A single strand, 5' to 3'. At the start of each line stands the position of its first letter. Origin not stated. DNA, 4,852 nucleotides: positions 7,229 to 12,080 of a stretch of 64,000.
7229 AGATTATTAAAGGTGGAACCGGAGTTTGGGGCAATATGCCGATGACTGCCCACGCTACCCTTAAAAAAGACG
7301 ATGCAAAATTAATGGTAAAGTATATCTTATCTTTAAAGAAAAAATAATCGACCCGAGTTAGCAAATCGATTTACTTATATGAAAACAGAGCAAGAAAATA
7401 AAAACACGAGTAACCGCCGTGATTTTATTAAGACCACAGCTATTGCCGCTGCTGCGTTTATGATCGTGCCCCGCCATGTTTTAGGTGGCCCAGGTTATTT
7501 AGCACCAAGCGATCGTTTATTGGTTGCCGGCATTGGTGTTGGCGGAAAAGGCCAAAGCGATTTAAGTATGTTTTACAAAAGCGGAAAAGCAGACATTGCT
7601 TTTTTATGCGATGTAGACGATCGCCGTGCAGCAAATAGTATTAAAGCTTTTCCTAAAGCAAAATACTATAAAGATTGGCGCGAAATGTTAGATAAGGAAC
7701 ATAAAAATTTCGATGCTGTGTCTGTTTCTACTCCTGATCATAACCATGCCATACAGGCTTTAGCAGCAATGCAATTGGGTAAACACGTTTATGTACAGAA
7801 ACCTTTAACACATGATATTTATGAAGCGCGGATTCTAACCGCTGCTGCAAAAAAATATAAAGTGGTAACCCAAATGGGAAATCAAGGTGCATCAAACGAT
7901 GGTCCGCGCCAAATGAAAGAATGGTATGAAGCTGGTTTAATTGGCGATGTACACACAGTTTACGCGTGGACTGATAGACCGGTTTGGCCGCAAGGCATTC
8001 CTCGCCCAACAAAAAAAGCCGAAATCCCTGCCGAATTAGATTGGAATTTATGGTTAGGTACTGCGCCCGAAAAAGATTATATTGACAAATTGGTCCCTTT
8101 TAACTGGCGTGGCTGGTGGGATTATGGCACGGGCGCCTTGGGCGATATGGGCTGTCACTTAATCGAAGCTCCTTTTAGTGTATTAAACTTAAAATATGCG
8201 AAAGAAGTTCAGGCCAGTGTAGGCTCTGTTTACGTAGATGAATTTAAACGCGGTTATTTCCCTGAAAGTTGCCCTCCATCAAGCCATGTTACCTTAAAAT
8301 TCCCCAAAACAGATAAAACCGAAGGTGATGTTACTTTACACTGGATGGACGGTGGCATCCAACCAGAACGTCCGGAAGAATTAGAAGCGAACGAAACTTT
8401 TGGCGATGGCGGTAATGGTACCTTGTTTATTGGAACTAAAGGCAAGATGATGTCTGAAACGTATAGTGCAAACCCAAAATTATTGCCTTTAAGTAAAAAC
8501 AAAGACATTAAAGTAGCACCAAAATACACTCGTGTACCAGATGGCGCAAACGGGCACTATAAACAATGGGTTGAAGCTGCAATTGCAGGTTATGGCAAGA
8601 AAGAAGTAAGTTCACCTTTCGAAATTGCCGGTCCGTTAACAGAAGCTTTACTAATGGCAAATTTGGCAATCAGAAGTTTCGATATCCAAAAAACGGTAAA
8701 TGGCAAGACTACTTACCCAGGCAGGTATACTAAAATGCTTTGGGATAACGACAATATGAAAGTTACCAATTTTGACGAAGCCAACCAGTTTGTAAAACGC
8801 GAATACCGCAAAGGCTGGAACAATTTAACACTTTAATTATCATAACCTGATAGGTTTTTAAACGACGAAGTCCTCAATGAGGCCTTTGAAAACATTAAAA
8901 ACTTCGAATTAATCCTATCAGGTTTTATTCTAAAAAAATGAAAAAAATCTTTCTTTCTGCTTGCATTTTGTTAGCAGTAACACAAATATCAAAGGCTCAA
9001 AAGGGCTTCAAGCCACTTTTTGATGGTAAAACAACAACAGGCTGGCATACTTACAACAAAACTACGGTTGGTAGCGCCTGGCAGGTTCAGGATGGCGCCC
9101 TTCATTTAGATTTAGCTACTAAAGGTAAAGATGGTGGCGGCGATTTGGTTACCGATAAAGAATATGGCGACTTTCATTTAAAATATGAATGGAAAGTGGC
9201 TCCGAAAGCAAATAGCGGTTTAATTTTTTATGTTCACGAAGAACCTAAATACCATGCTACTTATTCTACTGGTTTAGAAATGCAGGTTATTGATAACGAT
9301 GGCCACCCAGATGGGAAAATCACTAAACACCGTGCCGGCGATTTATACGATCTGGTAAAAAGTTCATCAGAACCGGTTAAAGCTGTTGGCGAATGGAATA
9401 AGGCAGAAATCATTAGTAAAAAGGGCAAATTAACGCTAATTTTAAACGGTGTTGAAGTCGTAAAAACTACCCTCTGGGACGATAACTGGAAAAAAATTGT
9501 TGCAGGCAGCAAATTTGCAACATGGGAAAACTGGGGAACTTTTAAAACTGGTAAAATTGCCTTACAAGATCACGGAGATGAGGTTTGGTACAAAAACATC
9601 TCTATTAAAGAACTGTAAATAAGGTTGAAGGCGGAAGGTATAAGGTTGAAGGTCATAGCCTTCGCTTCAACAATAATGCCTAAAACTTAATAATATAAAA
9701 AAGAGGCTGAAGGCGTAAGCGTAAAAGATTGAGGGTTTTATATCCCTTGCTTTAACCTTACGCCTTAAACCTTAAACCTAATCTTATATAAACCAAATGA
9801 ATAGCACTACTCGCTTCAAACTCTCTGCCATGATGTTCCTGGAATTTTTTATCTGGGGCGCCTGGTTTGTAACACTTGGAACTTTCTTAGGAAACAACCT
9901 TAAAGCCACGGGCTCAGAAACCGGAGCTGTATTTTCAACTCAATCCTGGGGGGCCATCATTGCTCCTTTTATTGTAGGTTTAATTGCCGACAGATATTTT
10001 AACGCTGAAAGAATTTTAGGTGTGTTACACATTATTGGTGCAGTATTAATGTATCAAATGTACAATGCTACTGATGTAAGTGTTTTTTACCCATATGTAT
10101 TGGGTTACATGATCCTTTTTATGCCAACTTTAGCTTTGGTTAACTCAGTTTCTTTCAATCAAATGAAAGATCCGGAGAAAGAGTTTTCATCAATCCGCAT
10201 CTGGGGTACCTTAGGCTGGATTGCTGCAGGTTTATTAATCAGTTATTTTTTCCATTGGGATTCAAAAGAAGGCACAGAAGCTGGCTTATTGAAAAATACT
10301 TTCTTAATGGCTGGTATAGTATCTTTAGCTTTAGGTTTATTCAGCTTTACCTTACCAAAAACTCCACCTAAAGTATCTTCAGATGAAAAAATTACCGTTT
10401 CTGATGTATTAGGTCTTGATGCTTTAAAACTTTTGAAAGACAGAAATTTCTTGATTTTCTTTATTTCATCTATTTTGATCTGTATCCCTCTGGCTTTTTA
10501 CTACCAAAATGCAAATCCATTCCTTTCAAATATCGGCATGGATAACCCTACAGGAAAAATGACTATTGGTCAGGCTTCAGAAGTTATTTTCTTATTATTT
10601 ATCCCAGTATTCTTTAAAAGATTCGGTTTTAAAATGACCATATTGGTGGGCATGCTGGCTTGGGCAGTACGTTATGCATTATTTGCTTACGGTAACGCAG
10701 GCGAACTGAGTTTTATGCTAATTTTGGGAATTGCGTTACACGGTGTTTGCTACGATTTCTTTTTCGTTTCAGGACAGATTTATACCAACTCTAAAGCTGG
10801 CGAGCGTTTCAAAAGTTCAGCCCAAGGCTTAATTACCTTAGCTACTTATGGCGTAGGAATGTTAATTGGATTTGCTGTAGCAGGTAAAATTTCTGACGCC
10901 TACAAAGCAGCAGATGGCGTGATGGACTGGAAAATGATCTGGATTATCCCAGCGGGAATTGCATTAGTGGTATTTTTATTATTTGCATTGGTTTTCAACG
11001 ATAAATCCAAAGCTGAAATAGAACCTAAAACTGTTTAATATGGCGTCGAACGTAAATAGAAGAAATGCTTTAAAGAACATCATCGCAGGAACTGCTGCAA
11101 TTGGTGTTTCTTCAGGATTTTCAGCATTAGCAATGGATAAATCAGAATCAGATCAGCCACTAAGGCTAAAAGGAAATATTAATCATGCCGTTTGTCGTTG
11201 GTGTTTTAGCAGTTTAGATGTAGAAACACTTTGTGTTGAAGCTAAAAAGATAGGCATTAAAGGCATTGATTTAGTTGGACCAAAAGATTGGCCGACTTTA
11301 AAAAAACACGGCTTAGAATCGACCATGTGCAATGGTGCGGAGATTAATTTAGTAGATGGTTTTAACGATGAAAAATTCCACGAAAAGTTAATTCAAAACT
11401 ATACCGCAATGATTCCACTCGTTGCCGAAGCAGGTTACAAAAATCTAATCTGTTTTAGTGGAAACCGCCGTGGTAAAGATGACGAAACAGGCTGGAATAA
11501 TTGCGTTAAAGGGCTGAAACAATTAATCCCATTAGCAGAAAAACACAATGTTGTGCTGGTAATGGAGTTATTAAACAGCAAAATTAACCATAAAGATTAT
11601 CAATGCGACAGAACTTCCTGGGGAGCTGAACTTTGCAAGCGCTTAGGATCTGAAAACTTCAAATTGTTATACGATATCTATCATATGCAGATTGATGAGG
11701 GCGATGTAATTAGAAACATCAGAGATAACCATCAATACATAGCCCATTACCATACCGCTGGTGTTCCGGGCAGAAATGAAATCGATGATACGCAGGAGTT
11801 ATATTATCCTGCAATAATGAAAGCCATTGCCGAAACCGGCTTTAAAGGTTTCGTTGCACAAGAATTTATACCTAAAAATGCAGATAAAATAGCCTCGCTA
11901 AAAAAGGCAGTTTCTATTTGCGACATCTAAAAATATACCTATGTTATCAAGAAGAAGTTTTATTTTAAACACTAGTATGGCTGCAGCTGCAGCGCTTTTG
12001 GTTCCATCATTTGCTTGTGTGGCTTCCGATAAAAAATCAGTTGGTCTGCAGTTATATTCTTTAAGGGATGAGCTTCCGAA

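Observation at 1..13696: Expanded, co-directional oxidative glycoside/C-glycoside catabolic locus downstream of a TonB-dependent receptor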

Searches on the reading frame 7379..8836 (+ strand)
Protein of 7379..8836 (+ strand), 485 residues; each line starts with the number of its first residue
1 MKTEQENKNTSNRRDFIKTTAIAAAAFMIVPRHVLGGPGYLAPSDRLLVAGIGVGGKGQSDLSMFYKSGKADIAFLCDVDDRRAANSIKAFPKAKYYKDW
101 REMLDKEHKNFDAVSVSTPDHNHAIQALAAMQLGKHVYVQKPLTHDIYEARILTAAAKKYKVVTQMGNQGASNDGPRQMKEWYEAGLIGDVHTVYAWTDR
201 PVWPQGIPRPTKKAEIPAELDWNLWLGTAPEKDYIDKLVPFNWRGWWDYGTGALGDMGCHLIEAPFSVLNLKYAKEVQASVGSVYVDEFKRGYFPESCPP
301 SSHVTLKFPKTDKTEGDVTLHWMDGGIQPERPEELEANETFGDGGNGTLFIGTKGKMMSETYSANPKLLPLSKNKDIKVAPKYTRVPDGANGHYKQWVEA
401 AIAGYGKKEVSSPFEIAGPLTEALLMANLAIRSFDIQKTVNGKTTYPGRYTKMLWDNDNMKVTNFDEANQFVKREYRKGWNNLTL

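Call 5: search_protein_families(library=pfam, proteins=[window:7379-8836:+], max_evalue=0.01)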
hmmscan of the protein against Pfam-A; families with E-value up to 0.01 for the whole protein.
window:7379-8836:+ (485 aa): 4 families
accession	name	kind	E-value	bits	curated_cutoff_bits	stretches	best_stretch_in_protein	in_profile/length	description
PF01408.29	GFO_IDH_MocA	-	6.6e-17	62.8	24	1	49-167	3-119/120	Oxidoreductase family, NAD-binding Rossmann fold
PF19051.5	GFO_IDH_MocA_C2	-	1.5e-14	54.6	23.3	1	212-264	44-96/254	Oxidoreductase family, C-terminal alpha/beta domain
PF22725.1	GFO_IDH_MocA_C3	-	3.5e-07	30.7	27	1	240-310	32-94/124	GFO/IDH/MocA C-terminal domain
PF10518.14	TAT_signal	-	0.0023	18.2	22.7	1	12-26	3-17/21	TAT (twin-arginine translocation) pathway signal sequence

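Call 7: search_protein_families(library=ncbifam, proteins=[window:7379-8836:+], max_evalue=0.001)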
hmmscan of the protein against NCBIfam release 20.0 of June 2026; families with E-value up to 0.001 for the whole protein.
window:7379-8836:+ (485 aa): 9 families
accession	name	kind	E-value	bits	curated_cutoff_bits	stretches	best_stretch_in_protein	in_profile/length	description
NF058561.1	BT_2158_fam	equivalog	1.2e-146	489.1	750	1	12-470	1-437/487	glycoside 3-dehydrogenase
NF040723.1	UDP-GlcNAcDh_Arch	equivalog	4.6e-17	62.5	450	1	49-196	3-146/302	UDP-N-acetylglucosamine 3-dehydrogenase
NF052479.1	LevoglcsnDh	equivalog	3.2e-16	59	650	1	62-191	25-154/386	levoglucosan dehydrogenase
TIGR04380.1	myo_inos_iolG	equivalog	1.9e-15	56.6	355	1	49-204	4-158/330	inositol 2-dehydrogenase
NF052679.1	InsChiInosDhIolG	equivalog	1.5e-10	40.6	540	1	51-195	7-152/343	bifunctional inositol 2-dehydrogenase/D-chiro-inositol 1-dehydrogenase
NF058563.1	BT_2159_fam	equivalog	5e-10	38.9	650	1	49-192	3-144/350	disaccharide 3-dehydrogenase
NF041392.1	XylDh_Gfo6_Halo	equivalog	3.7e-08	32.6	350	1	96-197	70-169/350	D-xylose 1-dehydrogenase Gfo6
NF008607.0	PRK11579.1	subfamily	3.2e-07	29.7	330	1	90-200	46-154/346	oxidoreductase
NF007574.0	PRK10206.1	equivalog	6.7e-05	22.1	352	1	91-196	48-151/345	oxidoreductase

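Call 10: search_solved_structures(query=window:7379-8836:+, max_evalue=0.00001)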
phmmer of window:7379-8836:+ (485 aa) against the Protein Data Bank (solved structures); distinct sequences matched with E-value up to 0.00001: 24.
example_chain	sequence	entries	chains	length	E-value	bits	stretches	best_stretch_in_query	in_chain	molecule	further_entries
8tdf_A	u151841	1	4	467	3.6e-95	322.9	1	39-465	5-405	Dehydrogenase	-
8tdh_A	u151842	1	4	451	3.8e-92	312.9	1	45-465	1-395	Predicted dehydrogenases and related proteins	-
4gqa_A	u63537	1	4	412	6.2e-14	54.9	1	46-169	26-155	NAD binding Oxidoreductase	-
5ya8_A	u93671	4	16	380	3.3e-13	52.5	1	75-167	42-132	Scyllo-inositol dehydrogenase with L-glucose dehydrogenase activity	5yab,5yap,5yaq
6ktj_A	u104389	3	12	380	1.8e-12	50.1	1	74-167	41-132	Scyllo-inositol dehydrogenase with L-glucose dehydrogenase activity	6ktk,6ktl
4h3v_A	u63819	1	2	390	4.7e-11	45.4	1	72-159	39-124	Oxidoreductase domain protein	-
7xr9_A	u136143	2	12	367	7.6e-10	41.4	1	49-194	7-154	DgpA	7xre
4fb5_A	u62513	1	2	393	1.5e-09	40.4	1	92-198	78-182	Probable oxidoreductase protein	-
6a3f_A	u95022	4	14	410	1.7e-09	40.3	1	76-191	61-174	Putative dehydrogenase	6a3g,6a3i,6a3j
3ec7_A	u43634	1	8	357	4.9e-08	35.4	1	49-194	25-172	Putative Dehydrogenase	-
9m3d_B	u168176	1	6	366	1.6e-07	33.8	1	52-195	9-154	DgpA1 from W974-1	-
3e82_A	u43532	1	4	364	3.1e-07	32.8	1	106-192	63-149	Putative oxidoreductase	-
3e18_A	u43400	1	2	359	3.4e-07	32.7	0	52-190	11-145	oxidoreductase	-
3c1a_A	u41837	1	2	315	4.2e-07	32.4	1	92-168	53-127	Putative oxidoreductase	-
4mie_A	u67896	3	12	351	5.8e-07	31.9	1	50-194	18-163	Inositol 2-dehydrogenase/D-chiro-inositol 3-dehydrogenase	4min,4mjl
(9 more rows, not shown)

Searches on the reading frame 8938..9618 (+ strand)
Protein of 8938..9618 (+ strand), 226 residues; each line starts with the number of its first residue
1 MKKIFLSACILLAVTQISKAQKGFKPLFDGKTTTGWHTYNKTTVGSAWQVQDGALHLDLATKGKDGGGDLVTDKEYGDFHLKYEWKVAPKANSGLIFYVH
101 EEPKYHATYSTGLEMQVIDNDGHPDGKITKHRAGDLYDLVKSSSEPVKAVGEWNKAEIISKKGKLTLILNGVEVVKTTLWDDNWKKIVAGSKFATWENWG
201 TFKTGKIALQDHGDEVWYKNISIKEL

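Call 5: search_protein_families(library=pfam, proteins=[window:8938-9618:+], max_evalue=0.01)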
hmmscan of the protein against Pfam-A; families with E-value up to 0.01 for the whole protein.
window:8938-9618:+ (226 aa): 1 family
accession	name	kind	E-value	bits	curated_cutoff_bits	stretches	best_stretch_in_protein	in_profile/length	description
PF06439.18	3keto-disac_hyd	-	1.4e-51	175.7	26.8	1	23-224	1-187/187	3-keto-disaccharide hydrolase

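Call 7: search_protein_families(library=ncbifam, proteins=[window:8938-9618:+], max_evalue=0.001)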
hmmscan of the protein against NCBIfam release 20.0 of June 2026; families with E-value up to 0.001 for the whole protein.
window:8938-9618:+ (226 aa): 0 families

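Call 9: search_solved_structures(query=window:8938-9618:+, max_evalue=0.001)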
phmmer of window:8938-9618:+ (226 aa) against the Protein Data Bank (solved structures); distinct sequences matched with E-value up to 0.001: 14.
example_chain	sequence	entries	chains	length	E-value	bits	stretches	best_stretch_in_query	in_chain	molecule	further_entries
4jqt_A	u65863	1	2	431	1e-46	162.4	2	18-226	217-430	putative glycosyl hydrolase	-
3hbk_A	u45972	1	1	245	4e-35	124.5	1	4-226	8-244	putative glycosyl hydrolase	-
3osd_A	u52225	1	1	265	7.6e-35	123.6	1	20-225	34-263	putative glycosyl hydrolase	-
8rr2_A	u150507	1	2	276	8.6e-35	123.4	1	20-225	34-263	3-keto-disaccharide hydrolase domain-containing protein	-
8tda_A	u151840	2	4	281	9.2e-35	123.3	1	20-225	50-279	Probable secreted glycosyl hydrolase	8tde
8v31_A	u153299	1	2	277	3.8e-34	121.3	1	20-225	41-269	Glycosyl hydrolase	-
9fbe_B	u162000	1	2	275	7.3e-34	120.4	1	20-225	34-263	Probable secreted glycosyl hydrolase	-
4hxc_A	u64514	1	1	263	9e-34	120.1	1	22-225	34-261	putative glycosyl hydrolase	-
3nmb_A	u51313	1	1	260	2.2e-33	118.8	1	21-225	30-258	putative sugar hydrolase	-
3u1x_A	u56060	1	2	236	6.2e-31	110.8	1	15-226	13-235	putative glycosyl hydrolase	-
3h3l_A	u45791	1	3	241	1.1e-29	106.7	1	26-226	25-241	PUTATIVE SUGAR HYDROLASE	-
3s5q_A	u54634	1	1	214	4.3e-10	42.6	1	23-226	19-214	Putative glycosylhydrolase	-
3imm_A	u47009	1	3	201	5.3e-07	32.4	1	69-226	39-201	Putative secreted glycosylhydrolase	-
4qhz_A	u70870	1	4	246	3.8e-05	26.4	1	26-226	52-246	putative glycosyl hydrolase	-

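Call 60: search_protein_families(library=ncbifam, proteins=[window:8938-9618:+], max_evalue=0.001)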
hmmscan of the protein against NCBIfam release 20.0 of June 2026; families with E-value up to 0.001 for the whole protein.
window:8938-9618:+ (226 aa): 0 families

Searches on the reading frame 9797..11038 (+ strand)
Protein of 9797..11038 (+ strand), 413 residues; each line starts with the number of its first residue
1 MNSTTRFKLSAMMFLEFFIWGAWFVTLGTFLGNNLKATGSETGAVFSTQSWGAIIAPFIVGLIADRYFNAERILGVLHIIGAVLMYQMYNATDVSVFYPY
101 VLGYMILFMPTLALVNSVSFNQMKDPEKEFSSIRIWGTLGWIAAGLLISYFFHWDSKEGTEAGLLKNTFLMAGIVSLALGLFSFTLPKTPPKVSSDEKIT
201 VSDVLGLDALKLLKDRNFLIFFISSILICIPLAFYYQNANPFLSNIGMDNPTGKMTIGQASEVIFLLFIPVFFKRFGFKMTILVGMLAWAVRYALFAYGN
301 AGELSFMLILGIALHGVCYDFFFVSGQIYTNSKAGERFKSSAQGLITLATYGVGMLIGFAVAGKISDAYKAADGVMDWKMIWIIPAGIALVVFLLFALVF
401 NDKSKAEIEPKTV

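Call 5: search_protein_families(library=pfam, proteins=[window:9797-11038:+], max_evalue=0.01)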
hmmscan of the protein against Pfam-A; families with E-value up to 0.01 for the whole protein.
window:9797-11038:+ (413 aa): 4 families
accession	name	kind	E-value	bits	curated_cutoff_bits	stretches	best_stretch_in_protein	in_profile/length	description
PF03825.22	Nuc_H_symport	-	1.8e-118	396.5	25.9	1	5-403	3-398/400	Nucleoside H+ symporter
PF12832.13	MFS_1_like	-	6.2e-32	111.5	25.2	1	8-371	3-367/373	MFS_1 like family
PF07690.21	MFS_1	-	5.8e-23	81.8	33.4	2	256-406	39-178/347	Major Facilitator Superfamily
PF01306.25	LacY_symp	-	5.9e-11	42.2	24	1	7-405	10-404/413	LacY proton/sugar symporter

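Call 7: search_protein_families(library=ncbifam, proteins=[window:9797-11038:+], max_evalue=0.001)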
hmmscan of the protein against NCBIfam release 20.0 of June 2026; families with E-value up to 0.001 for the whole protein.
window:9797-11038:+ (413 aa): 3 families
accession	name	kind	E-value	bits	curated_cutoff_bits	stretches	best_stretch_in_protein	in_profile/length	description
TIGR00889.1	2A0110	subfamily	1.4e-113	380.1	446.1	1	5-406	3-408/418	nucleoside permease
NF007077.0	PRK09528.1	subfamily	1.7e-15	56.5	429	1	7-405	14-409/421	galactoside permease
TIGR00882.1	2A0105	subfamily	1.5e-09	37.3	220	1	10-367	8-369/396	oligosaccharide MFS transporter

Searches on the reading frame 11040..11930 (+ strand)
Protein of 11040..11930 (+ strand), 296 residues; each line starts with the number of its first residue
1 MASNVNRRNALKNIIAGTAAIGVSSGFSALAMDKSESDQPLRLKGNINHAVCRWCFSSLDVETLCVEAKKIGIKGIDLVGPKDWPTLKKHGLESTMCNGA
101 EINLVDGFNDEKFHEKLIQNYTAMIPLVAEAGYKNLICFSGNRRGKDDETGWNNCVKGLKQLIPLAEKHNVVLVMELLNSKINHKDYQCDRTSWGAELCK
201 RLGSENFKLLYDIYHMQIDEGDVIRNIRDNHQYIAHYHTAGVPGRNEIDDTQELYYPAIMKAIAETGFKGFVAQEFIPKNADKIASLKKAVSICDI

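Call 6: search_protein_families(library=pfam, proteins=[window:11040-11930:+], max_evalue=0.01)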
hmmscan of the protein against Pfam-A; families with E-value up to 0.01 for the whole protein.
window:11040-11930:+ (296 aa): 1 family
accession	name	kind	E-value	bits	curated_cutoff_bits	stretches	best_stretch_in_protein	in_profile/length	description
PF01261.30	AP_endonuc_2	-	2e-27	96.9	31.1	1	87-277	37-230/249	Xylose isomerase-like TIM barrel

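Call 7: search_protein_families(library=ncbifam, proteins=[window:11040-11930:+], max_evalue=0.001)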
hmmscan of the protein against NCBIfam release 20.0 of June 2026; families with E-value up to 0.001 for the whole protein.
window:11040-11930:+ (296 aa): 6 families
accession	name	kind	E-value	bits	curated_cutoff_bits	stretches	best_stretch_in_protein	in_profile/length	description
TIGR03234.1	OH-pyruv-isom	equivalog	2.8e-26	92.4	353.45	1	119-281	84-245/254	hydroxypyruvate isomerase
NF043033.1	OxoTetrIsom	equivalog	2.7e-24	86.3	325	1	133-281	99-242/251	2-oxo-tetronate isomerase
NF041099.2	keto_glucon_epim_IolO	equivalog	4.2e-15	55.8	300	1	109-290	83-260/269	5-keto-L-gluconate epimerase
NF051856.1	PsicseEpim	equivalog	6.4e-15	55.7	300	1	89-275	57-244/287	D-psicose 3-epimerase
NF007444.0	PRK09997.1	equivalog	1.1e-14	54.6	465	1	121-281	87-246/258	hydroxypyruvate isomerase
NF007441.0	PRK09989.1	equivalog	1.2e-09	38.3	412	1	198-281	164-246/258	HPr family phosphocarrier protein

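Call 14: search_solved_structures(query=window:11040-11930:+, max_evalue=0.00001)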
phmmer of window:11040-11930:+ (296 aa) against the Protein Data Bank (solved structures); distinct sequences matched with E-value up to 0.00001: 8.
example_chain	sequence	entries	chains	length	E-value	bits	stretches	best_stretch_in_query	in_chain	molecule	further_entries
3ngf_A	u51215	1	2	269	4.8e-12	48.7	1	134-280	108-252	AP endonuclease, family 2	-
3vnk_A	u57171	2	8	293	2.9e-09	39.6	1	147-277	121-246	Xylose isomerase domain protein TIM barrel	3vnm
3vni_A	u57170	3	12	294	2.9e-09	39.6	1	147-277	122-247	Xylose isomerase domain protein TIM barrel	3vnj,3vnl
7e9w_A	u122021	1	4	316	3.4e-09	39.3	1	147-277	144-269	D-psicose 3-epimerase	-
1k77_A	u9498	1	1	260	6.6e-08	35.1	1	197-280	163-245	Hypothetical protein ygbM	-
7dz5_A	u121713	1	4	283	5.5e-06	28.8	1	149-277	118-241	D-tagatose 3-epimerase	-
7dz2_A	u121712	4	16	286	5.6e-06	28.8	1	149-277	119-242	D-tagatose 3-epimerase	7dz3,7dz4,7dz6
7x7w_A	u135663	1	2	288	6.7e-06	28.5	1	150-277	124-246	D-PSICOSE 3-EPIMERASE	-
